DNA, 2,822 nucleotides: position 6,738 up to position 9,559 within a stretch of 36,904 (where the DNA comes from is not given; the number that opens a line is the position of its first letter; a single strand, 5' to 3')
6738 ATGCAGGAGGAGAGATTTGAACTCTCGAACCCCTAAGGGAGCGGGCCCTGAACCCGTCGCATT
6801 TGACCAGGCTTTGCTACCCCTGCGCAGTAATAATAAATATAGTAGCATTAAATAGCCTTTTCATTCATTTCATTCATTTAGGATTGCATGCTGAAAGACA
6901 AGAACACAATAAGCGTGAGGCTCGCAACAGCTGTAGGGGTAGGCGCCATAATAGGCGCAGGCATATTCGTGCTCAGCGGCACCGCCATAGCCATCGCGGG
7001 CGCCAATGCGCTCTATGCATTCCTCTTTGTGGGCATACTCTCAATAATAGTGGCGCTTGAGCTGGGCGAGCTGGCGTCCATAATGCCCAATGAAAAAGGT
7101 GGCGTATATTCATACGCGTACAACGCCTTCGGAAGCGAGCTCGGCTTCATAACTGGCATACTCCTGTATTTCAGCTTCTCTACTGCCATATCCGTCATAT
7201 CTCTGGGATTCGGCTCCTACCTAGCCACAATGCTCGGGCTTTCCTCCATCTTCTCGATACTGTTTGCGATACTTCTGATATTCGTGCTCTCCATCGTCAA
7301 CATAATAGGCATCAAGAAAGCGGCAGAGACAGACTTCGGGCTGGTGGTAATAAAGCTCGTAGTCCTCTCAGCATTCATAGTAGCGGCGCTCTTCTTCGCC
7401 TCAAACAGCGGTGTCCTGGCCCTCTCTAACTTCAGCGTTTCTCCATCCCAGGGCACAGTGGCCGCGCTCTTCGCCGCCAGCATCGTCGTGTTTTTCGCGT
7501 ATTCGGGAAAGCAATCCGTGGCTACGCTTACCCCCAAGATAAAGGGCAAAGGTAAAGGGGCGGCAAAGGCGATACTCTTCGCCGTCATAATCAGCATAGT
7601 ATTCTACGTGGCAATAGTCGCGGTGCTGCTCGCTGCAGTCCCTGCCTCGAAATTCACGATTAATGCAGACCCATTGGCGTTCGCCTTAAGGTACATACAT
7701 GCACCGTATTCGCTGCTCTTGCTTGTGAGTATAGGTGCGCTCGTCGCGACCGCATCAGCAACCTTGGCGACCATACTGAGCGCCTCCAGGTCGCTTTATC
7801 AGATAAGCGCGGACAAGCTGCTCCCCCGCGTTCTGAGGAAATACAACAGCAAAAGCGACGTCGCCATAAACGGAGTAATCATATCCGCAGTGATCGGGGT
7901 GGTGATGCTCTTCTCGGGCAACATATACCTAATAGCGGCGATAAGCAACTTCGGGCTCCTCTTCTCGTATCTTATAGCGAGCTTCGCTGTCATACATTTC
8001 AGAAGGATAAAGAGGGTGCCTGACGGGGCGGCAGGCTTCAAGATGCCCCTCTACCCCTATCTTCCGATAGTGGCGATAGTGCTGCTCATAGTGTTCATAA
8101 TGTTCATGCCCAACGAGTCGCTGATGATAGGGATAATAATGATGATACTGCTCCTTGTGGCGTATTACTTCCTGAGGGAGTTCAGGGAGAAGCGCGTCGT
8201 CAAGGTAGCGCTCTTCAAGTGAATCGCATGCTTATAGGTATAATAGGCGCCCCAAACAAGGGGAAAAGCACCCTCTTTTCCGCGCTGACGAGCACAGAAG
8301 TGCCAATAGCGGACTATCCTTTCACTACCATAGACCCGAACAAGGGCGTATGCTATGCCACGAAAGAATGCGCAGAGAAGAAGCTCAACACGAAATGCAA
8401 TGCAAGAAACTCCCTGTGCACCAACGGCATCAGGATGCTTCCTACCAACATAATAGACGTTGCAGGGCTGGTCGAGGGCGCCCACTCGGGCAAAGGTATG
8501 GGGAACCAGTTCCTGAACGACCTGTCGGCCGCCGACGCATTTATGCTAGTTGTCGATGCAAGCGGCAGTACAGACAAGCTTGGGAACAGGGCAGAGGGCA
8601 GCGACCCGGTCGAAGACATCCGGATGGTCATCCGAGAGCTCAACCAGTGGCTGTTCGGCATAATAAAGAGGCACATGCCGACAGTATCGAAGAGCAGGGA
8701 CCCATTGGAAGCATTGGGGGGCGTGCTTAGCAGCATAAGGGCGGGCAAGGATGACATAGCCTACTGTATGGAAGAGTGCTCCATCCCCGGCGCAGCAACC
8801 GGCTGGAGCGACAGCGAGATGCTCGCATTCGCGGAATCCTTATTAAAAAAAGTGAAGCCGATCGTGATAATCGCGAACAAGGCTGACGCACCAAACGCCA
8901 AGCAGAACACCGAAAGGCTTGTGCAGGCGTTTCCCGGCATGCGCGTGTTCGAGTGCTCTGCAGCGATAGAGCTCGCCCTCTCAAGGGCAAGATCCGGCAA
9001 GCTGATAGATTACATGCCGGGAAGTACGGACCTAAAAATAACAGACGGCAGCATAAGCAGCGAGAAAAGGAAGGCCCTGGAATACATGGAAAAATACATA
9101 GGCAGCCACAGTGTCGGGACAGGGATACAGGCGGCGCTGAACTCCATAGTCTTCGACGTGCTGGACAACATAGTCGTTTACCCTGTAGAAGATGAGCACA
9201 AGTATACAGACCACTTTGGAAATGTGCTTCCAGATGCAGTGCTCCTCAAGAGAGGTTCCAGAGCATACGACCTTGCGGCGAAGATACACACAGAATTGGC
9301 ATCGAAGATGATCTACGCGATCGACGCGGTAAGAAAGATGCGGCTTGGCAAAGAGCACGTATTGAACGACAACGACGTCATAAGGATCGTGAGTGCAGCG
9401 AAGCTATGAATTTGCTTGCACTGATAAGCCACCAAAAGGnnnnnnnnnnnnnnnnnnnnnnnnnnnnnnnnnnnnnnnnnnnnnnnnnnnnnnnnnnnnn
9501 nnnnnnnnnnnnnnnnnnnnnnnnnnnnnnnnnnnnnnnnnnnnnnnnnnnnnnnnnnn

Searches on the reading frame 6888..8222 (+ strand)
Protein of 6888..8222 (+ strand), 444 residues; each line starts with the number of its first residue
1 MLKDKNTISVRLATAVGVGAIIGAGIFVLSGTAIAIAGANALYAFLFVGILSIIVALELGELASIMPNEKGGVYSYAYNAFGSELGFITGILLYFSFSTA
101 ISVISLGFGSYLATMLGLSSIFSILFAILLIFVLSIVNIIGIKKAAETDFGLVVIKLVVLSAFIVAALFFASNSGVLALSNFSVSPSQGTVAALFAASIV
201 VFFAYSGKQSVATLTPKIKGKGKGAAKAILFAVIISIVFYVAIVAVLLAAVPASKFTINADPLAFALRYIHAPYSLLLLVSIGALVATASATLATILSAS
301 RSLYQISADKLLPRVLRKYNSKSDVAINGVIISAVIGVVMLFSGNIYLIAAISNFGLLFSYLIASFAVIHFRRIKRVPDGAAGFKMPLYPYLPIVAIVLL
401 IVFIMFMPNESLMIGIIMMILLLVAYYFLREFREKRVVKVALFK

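Call 39: search_protein_families(library=pfam, proteins=[window:6888-8222:+], max_evalue=0.001)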
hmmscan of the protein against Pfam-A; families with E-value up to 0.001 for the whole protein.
window:6888-8222:+ (444 aa): 2 families
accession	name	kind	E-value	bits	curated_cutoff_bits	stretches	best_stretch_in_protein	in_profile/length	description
PF00324.27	AA_permease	-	4.8e-42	144.7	24.6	1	17-435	6-462/470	Amino acid permease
PF13520.12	AA_permease_2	-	1.5e-40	139.9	27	1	13-422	6-423/427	Amino acid permease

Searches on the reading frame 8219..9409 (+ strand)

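Call 39: search_protein_families(library=pfam, proteins=[window:8219-9409:+], max_evalue=0.001)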
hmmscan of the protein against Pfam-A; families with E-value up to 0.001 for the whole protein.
window:8219-9409:+ (396 aa): 4 families
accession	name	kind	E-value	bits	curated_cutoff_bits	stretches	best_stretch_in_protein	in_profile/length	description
PF08438.16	YGR210-like_G4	-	1.1e-28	100.2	24.7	1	219-325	2-108/108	Obg-like GTPase YGR210-like, G4 motif-containing domain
PF01926.29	MMR_HSR1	-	8.7e-19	68.2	21.9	1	6-121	2-86/113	50S ribosome-binding GTPase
PF02824.27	TGS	-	3.2e-13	49.9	22.2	1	335-391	3-59/60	TGS domain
PF02421.24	FeoB_N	-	7.3e-07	29.3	27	1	6-47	3-44/156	Ferrous iron transport protein B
